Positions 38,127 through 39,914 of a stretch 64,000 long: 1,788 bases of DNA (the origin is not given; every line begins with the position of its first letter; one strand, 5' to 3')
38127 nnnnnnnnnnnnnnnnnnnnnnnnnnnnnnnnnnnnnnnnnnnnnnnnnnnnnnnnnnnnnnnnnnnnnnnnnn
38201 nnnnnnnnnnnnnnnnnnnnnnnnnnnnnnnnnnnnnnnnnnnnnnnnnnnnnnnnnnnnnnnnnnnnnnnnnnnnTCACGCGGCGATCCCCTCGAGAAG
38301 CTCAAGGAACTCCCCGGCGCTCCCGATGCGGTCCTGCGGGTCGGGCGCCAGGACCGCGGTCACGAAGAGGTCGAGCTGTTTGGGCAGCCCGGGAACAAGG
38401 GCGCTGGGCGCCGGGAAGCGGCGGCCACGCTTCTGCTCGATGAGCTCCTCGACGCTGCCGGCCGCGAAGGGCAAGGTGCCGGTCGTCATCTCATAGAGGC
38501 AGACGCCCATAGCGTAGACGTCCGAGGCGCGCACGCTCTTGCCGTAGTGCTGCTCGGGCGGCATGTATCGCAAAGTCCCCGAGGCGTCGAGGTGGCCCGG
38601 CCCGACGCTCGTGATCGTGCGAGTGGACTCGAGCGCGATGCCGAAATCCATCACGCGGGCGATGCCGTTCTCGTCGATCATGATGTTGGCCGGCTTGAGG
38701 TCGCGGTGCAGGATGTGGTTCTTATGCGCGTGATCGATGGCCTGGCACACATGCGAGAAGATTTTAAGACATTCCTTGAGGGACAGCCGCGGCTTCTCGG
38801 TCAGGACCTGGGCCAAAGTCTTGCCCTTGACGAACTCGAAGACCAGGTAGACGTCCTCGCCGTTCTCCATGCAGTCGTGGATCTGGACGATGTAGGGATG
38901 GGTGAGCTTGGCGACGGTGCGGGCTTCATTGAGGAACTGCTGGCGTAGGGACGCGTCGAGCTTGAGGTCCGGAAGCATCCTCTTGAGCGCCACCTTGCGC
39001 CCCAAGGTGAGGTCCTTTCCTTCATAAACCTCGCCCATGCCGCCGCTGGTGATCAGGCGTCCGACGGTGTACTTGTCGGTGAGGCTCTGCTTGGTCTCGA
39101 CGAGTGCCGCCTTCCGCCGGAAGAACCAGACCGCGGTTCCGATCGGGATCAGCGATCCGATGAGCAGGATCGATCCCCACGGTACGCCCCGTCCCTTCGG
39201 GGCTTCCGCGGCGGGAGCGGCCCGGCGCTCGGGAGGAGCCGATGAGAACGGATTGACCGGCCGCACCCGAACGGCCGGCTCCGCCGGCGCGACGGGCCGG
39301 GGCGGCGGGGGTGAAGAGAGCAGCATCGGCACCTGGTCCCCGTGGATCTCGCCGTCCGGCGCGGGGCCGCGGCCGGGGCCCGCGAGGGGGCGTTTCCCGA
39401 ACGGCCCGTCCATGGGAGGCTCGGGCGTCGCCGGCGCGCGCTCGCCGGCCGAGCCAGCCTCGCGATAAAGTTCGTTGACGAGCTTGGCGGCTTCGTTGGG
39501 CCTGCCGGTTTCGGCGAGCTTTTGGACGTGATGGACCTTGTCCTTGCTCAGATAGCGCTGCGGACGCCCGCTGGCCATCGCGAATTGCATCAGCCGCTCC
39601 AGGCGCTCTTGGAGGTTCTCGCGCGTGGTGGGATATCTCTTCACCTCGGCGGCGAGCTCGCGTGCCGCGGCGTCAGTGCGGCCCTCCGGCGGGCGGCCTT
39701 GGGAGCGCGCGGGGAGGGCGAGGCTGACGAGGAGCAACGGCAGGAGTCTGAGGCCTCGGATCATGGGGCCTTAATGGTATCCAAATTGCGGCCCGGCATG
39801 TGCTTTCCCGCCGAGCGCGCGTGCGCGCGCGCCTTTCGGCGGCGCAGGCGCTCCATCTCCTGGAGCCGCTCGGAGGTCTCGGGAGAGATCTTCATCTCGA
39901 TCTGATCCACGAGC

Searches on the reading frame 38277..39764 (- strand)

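Call 8: search_protein_families(library=ncbifam, proteins=[window:38277-39764:-], max_evalue=0.00001)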
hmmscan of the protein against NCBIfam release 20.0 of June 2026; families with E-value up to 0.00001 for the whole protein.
window:38277-39764:- (495 aa): 15 families
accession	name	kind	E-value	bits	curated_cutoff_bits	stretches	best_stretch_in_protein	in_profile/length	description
NF033483.0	PknB_PASTA_kin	equivalog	3.3e-83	280.6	450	1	226-491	3-266/563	Stk1 family PASTA domain-containing Ser/Thr kinase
NF047741.1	antiphage_MADS6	equivalog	5.8e-52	177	460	2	326-493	295-460/612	methylation-associated defense system protein kinase MAD6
NF052427.1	StpK7MSMEG_1200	equivalog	9.7e-49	166.3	900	1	231-486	8-261/601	serine/threonine protein kinase StpK7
NF009651.0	PRK13184.1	equivalog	4.4e-45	154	839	1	230-488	2-285/932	serine/threonine-protein kinase PknD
NF033442.0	BREX_PglW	equivalog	1.2e-38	132.5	990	2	271-492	251-485/1391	BREX system serine/threonine kinase PglW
TIGR03903.1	TOMM_kin_cyc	equivalog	4e-33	114.4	705.75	1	255-485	3-239/1267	TOMM system kinase/cyclase fusion protein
NF038150.1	lanthi_synth_IV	equivalog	2.5e-31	108.8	650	1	223-482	182-445/851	class IV lanthionine synthetase LanL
NF053615.1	SerThrKinAfsKStmc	equivalog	2.6e-20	72.7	1300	1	234-477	18-252/809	protein serine/threonine kinase AfsK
NF038151.1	lanthi_synth_III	equivalog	1.5e-19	69.9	575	1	223-432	213-428/833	class III lanthionine synthetase LanKC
NF043056.1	T4SS_LegK1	equivalog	7.9e-12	44.5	550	1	299-423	148-280/516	Dot/Icm T4SS effector kinase LegK1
TIGR03724.2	arch_bud32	equivalog_domain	1.8e-09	37.4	125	1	268-381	30-135/193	KEOPS complex kinase/ATPase Bud32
NF011464.0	PRK14879.1-7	equivalog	2.3e-08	34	246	1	269-377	44-149/221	Kae1-associated kinase Bud32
NF011463.0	PRK14879.1-4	equivalog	6.8e-08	32.2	188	1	239-381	24-164/237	Kae1-associated kinase Bud32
NF007174.0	PRK09605.1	equivalog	5.4e-07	28.5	447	1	263-380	368-476/535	bifunctional N(6)-L-threonylcarbamoyladenine synthase/serine/threonine protein kinase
NF058632.1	SerThrKinPrkT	equivalog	6.2e-06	25.4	280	1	230-384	21-172/322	serine/threonine protein kinase PrkT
